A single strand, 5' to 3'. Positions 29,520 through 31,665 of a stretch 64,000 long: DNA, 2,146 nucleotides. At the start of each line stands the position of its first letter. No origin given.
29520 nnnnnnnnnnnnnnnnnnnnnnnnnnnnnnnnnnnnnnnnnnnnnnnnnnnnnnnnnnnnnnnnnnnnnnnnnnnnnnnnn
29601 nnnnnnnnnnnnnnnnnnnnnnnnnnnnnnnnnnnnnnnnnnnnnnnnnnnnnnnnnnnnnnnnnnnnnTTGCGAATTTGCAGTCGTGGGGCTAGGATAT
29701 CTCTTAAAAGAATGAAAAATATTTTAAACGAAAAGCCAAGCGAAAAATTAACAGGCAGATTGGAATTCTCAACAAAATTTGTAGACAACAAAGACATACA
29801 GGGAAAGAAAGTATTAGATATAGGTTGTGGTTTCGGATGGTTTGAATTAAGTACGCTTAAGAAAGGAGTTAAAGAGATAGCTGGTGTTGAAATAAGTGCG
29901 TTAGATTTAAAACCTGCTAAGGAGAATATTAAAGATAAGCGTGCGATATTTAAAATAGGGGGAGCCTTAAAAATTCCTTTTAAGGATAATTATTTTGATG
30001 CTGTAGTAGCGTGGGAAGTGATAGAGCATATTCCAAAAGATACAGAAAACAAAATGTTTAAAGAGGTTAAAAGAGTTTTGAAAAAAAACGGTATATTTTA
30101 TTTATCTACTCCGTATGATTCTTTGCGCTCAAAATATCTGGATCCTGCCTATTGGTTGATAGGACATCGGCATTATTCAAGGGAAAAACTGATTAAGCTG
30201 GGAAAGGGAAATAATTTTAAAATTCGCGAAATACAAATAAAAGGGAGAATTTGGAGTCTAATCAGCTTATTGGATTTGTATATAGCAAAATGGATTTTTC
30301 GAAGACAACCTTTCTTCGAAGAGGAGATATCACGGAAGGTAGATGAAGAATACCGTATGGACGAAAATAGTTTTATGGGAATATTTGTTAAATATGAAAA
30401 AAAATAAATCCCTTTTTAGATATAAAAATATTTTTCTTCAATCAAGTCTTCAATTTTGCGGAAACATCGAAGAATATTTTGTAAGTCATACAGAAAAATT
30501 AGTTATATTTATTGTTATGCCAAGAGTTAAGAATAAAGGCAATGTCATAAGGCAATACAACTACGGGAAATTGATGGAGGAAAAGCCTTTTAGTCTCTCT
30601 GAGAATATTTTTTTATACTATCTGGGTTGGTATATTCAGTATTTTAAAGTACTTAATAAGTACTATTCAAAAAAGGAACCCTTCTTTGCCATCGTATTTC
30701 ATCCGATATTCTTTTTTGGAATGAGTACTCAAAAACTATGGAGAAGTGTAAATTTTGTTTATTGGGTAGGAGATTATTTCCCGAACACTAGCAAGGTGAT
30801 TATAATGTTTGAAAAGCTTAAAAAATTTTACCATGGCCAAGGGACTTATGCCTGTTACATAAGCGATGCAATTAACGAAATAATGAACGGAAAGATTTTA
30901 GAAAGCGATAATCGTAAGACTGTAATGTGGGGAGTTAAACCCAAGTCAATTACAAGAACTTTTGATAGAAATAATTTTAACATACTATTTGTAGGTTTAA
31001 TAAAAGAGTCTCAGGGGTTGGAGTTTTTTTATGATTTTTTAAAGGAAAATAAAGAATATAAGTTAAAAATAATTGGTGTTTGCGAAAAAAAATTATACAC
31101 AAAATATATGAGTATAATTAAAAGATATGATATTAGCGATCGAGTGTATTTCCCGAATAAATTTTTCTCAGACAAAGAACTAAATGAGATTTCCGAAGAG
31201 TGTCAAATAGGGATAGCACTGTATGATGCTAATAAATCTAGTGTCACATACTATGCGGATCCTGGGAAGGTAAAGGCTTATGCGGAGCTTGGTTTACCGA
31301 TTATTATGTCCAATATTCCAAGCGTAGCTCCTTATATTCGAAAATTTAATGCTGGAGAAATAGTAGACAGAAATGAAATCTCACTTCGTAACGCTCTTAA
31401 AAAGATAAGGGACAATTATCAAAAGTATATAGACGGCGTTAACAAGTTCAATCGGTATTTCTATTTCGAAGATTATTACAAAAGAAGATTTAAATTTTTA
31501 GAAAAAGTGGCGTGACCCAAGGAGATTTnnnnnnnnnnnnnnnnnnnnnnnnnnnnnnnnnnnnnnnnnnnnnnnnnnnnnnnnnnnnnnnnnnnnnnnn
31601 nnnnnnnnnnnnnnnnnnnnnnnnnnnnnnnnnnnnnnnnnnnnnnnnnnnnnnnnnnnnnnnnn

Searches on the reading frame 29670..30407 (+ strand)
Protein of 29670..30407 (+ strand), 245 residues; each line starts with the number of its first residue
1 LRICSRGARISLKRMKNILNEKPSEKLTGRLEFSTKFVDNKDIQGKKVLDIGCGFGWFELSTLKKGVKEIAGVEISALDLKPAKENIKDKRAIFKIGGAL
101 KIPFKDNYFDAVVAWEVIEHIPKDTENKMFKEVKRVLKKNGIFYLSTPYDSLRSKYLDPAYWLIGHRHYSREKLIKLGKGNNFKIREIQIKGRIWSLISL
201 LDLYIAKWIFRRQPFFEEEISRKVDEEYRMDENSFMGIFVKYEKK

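Call 6: search_protein_families(library=pfam, proteins=[window:29670-30407:+], max_evalue=0.01)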
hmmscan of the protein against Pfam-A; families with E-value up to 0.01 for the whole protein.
window:29670-30407:+ (245 aa): 12 families
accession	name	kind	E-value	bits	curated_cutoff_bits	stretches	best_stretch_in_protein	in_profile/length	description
PF08241.18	Methyltransf_11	-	2.9e-19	69.9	21.2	1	49-145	1-95/95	Methyltransferase domain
PF13649.12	Methyltransf_25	-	7.8e-18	65.4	27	1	48-141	1-97/97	Methyltransferase domain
PF13489.12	Methyltransf_23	-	3.5e-17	63.1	27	1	41-187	19-163/164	Methyltransferase domain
PF13847.12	Methyltransf_31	-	3.3e-15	56.5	27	1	45-149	4-113/145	Methyltransferase domain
PF02353.26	CMAS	-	1e-10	41.9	27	1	44-147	62-166/273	Mycolic acid cyclopropane synthetase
PF08242.18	Methyltransf_12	-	1.5e-09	38.9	30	1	49-143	1-98/98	Methyltransferase domain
PF06325.19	PrmA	-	1.5e-07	31.7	22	1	36-146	153-259/296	Ribosomal protein L11 methyltransferase (PrmA)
PF01209.24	Ubie_methyltran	-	5.4e-07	29.6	20.1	1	42-145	45-151/233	ubiE/COQ5 methyltransferase family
PF05175.20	MTS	-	2.2e-06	27.8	23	1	44-144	31-137/170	Methyltransferase small domain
PF08003.17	Methyltransf_9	-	0.00021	20.8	23.8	1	42-146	113-218/315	Protein of unknown function (DUF1698)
PF03141.22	Methyltransf_29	-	0.00073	18.7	23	1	40-148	113-220/506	Putative S-adenosyl-L-methionine-dependent methyltransferase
PF03269.20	DUF268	-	0.0028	18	25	0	51-149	7-112/176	Caenorhabditis protein of unknown function, DUF268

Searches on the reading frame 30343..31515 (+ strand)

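Call 6: search_protein_families(library=pfam, proteins=[window:30343-31515:+], max_evalue=0.01)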
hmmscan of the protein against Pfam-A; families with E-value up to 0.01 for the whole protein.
window:30343-31515:+ (390 aa): 2 families
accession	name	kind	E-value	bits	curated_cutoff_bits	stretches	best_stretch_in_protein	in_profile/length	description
PF00534.26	Glycos_transf_1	-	1.9e-05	24.7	26.4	0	210-287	14-93/172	Glycosyl transferases group 1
PF13692.12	Glyco_trans_1_4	-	0.00018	22.2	27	1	213-354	3-138/142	Glycosyl transferases group 1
